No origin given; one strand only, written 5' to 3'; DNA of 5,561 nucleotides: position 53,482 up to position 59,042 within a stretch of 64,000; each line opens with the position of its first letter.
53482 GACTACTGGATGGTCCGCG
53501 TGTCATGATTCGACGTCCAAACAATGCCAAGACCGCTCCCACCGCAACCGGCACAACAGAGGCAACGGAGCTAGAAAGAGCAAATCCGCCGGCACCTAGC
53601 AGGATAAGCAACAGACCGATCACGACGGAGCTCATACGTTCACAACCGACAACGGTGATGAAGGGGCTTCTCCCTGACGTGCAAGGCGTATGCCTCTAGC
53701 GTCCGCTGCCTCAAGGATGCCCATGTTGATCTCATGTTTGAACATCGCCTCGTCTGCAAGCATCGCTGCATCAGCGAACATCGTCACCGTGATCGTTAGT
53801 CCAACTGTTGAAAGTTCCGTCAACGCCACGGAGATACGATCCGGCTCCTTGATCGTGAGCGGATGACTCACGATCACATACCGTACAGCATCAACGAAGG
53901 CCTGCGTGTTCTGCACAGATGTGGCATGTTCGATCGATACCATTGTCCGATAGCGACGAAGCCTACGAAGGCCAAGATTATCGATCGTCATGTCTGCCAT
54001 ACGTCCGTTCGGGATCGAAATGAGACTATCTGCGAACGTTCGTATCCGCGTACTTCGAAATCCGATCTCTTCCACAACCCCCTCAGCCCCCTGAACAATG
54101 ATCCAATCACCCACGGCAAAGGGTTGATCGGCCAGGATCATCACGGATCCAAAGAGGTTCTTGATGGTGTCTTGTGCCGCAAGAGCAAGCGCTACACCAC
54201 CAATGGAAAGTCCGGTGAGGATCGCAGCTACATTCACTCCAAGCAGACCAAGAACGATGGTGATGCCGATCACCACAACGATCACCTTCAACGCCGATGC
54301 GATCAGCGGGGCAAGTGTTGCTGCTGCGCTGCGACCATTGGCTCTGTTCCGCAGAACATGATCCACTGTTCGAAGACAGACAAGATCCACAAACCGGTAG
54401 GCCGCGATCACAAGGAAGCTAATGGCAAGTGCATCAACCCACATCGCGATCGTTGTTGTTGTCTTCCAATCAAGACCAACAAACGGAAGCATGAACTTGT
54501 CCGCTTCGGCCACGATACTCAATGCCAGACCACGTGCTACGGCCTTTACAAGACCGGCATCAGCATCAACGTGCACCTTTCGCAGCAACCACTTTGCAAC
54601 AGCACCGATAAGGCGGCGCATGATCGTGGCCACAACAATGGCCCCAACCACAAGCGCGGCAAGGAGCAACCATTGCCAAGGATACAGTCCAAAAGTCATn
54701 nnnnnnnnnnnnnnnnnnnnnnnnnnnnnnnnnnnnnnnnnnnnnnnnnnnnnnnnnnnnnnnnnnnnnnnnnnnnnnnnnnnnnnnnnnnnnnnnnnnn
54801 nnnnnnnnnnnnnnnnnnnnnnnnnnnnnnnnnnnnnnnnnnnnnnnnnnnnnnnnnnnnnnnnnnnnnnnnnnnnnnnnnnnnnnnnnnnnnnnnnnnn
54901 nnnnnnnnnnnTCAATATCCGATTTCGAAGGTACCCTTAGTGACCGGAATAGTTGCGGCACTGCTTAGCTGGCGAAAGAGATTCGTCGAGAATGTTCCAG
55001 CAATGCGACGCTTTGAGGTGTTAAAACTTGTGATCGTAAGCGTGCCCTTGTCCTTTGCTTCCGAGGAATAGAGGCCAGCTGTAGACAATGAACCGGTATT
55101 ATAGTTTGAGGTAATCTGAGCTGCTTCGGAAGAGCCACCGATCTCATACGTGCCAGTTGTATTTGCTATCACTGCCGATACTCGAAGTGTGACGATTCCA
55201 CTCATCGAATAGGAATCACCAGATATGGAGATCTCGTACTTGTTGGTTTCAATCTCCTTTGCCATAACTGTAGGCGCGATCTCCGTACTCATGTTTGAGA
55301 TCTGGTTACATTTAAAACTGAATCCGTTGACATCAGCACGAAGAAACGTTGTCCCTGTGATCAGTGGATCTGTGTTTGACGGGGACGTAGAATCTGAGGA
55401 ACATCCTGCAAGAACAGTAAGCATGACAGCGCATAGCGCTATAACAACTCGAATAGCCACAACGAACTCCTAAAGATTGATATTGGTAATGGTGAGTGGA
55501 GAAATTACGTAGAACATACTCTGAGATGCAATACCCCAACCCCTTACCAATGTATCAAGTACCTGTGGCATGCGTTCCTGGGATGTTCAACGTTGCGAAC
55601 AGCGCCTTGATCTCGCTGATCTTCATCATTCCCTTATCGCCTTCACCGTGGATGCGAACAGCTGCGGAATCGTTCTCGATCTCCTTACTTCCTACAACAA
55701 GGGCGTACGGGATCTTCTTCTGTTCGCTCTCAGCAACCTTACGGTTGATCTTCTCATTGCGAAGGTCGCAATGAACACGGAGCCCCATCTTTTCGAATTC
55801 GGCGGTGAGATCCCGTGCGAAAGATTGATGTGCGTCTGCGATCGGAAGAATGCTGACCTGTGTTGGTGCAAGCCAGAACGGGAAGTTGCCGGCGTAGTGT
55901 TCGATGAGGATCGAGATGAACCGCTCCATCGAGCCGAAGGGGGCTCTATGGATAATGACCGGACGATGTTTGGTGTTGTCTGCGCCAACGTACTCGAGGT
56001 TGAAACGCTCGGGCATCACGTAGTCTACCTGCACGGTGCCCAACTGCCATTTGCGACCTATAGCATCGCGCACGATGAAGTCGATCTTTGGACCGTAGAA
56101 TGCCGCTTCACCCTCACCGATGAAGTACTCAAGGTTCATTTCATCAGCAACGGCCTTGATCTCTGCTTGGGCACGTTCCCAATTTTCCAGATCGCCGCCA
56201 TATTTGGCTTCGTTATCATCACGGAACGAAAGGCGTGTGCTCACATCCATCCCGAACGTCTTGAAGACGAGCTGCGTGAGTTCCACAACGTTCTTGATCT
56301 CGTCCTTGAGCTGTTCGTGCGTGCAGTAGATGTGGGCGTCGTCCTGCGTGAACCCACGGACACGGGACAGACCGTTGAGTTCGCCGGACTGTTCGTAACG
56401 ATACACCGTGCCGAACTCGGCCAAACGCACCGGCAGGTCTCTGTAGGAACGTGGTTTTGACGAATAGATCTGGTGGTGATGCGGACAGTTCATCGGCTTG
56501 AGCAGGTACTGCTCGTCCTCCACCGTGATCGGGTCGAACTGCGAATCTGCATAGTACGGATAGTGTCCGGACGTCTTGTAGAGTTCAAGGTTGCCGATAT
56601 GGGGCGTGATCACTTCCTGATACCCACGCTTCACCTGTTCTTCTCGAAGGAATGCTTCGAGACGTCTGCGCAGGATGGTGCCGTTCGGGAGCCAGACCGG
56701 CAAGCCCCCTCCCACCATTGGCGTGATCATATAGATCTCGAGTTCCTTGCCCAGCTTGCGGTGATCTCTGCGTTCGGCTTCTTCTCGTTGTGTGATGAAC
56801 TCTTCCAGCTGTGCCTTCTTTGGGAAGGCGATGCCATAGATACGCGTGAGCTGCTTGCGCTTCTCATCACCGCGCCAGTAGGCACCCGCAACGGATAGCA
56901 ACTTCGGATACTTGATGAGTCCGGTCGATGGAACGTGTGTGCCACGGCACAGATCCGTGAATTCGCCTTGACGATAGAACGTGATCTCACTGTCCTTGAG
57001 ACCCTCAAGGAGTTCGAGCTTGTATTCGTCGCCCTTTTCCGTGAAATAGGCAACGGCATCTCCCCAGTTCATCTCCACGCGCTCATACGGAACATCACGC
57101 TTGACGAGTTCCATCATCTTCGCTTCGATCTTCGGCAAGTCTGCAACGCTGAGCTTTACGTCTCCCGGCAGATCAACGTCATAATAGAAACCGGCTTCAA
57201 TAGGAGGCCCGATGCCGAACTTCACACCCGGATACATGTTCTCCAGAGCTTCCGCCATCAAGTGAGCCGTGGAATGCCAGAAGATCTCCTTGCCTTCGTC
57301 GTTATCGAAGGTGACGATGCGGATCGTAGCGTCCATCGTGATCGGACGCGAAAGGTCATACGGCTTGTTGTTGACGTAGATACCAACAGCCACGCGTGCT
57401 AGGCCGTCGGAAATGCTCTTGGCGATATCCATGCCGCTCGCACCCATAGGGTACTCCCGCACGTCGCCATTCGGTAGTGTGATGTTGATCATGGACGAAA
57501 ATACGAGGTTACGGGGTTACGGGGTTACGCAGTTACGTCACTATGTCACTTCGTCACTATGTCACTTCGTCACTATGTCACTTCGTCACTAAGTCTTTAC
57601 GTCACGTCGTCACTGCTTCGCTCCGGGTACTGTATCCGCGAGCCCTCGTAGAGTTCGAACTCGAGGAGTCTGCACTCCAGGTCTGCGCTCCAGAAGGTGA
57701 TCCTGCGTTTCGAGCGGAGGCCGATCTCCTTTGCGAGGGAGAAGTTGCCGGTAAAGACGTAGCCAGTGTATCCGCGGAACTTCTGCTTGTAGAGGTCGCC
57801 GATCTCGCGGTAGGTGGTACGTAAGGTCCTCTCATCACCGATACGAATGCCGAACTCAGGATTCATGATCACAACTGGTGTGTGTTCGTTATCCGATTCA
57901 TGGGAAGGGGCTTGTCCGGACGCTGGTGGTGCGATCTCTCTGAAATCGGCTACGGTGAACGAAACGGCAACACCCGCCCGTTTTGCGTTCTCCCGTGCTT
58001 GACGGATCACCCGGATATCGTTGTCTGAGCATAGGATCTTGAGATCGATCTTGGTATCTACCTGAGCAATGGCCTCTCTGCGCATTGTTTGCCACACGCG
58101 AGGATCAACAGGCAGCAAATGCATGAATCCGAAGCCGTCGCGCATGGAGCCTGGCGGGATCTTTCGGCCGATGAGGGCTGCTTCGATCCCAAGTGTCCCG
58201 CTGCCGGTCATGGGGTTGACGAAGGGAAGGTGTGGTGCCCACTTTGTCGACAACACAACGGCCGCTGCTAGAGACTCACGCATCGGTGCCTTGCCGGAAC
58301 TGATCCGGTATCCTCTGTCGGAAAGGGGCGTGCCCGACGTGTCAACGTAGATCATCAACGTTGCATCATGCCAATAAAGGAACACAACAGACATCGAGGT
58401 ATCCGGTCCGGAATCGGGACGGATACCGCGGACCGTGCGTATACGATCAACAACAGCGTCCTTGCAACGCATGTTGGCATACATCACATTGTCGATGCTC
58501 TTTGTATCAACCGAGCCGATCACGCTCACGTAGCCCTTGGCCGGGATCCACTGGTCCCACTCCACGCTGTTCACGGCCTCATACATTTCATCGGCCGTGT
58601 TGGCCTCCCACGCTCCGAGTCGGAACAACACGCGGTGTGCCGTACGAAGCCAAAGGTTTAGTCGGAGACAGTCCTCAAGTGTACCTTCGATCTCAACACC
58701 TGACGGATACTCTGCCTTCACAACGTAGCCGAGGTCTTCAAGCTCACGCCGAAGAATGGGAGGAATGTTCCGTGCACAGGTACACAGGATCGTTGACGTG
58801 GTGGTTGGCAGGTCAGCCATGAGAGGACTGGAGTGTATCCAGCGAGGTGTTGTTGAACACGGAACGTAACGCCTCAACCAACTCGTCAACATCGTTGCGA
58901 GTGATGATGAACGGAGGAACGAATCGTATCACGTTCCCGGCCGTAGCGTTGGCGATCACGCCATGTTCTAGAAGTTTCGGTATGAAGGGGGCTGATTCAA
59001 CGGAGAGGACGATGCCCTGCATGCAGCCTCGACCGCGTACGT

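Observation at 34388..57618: Positional rule: five different short-period arrays each sit 7-36 nt upstream of a start codon and fill the larger intergenic gaps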

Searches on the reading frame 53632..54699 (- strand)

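Call 9: search_protein_families(library=pfam, proteins=[window:53632-54699:-])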
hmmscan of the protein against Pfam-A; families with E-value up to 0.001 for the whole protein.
window:53632-54699:- (355 aa): 2 families
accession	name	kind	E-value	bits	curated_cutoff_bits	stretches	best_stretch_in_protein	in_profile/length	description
PF00924.24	MS_channel_2nd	-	9.4e-22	77.3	20.2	1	177-242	1-66/68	Mechanosensitive ion channel, beta-domain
PF21088.3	MS_channel_1st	-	3.5e-06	27.3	23.1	1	137-176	3-42/42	Mechanosensitive ion channel, transmembrane helices 2/3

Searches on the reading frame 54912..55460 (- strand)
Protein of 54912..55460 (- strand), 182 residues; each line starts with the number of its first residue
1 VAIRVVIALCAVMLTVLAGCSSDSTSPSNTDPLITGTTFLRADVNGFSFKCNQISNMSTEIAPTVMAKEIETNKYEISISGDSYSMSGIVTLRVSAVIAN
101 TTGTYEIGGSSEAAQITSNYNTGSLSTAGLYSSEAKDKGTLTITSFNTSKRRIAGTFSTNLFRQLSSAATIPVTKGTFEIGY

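Call 9: search_protein_families(library=pfam, proteins=[window:54912-55460:-])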
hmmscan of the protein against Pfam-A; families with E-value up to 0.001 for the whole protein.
window:54912-55460:- (182 aa): 0 families

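Call 44: search_protein_families(library=ncbifam, proteins=[window:54912-55460:-], max_evalue=0.01)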
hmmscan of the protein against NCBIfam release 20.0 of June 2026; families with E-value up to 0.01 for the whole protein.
window:54912-55460:- (182 aa): 1 family
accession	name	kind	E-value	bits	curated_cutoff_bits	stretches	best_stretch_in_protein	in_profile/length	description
NF052634.1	Riean_0653_fam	subfamily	1.9e-15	58.2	57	1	8-181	5-175/176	Riean_0653 family protein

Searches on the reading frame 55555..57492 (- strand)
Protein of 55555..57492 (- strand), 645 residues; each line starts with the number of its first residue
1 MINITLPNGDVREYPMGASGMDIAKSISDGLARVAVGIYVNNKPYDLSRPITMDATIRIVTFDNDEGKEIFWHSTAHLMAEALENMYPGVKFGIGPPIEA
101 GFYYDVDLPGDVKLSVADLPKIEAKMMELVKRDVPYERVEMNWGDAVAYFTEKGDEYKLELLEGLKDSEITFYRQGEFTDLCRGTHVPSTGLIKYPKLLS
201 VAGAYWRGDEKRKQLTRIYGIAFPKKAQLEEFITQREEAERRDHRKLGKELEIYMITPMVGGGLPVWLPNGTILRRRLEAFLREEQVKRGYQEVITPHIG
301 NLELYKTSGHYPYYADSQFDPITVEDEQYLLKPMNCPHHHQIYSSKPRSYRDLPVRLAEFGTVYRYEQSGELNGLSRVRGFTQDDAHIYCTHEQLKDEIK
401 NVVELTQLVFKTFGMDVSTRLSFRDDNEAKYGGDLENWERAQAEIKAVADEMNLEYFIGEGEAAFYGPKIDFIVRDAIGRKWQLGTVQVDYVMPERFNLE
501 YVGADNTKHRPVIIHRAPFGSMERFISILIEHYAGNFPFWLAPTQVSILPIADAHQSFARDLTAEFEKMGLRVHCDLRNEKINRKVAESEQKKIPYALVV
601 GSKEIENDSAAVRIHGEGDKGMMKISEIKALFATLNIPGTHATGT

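Call 9: search_protein_families(library=pfam, proteins=[window:55555-57492:-])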
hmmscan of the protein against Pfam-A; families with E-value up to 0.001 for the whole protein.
window:55555-57492:- (645 aa): 4 families
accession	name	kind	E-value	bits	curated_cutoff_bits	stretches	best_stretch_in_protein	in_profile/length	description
PF00587.30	tRNA-synt_2b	-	2.2e-47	161.9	29.3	1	325-533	7-179/179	tRNA synthetase class II core domain (G, H, P, S and T)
PF03129.25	HGTP_anticodon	-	2.4e-19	69.7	21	1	545-631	1-90/94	Anticodon binding domain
PF07973.19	tRNA_SAD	-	2.2e-15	56.8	24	1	170-219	1-44/44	Threonyl and Alanyl tRNA synthetase second additional domain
PF02824.27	TGS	-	1.6e-12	47.7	22.2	1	2-61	1-60/60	TGS domain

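Call 23: find_related_loci(query=window:55555-57492:-, collection=metagenome_contigs, flank=10000)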
Query window:55555-57492:- (645 aa) in metagenome_contigs; peptide patterns used: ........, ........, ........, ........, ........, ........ (x = any residue, [..] = any of these).
600 stretches matched a pattern (row limit reached: there are more); 580 encode a relative of the query (tblastn E <= 1e-3); the best 80 are kept; 80 distinct loci.
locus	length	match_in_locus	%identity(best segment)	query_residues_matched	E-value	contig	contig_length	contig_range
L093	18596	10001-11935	100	1-645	0e+0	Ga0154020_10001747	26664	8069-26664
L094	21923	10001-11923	90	1-641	0e+0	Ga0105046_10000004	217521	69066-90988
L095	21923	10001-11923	90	1-641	0e+0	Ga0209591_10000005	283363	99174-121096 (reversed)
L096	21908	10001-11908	91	1-636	0e+0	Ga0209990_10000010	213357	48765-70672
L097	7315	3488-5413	89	1-642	0e+0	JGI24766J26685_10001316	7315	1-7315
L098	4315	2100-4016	90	1-639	0e+0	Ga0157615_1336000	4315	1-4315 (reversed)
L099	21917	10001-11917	89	1-639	0e+0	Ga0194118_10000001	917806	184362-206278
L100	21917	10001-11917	89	1-639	0e+0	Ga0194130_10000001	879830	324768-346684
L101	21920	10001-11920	84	1-640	0e+0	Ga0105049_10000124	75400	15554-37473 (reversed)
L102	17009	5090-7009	84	1-640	0e+0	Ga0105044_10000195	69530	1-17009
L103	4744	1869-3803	82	1-645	0e+0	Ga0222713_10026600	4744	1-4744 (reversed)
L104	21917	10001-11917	83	2-640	0e+0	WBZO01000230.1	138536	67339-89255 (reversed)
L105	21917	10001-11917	83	2-640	0e+0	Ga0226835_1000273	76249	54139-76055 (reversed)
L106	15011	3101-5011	82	4-640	0e+0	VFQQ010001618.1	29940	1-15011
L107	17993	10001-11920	79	2-640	0e+0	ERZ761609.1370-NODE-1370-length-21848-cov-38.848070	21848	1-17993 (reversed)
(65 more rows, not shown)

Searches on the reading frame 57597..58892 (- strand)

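Call 9: search_protein_families(library=pfam, proteins=[window:57597-58892:-])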
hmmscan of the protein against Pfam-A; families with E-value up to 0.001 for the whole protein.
window:57597-58892:- (431 aa): 3 families
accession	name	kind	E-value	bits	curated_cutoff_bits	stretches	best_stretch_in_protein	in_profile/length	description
PF01170.24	UPF0020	-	2e-37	129.2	22.3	1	193-407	1-193/197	RMKL-like, methyltransferase domain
PF22020.1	RlmL_1st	-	1.8e-15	57.1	27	1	34-89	1-55/55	RlmL ferredoxin-like domain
PF02926.22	THUMP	-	6e-07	30.2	20.6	1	98-160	2-60/84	THUMP domain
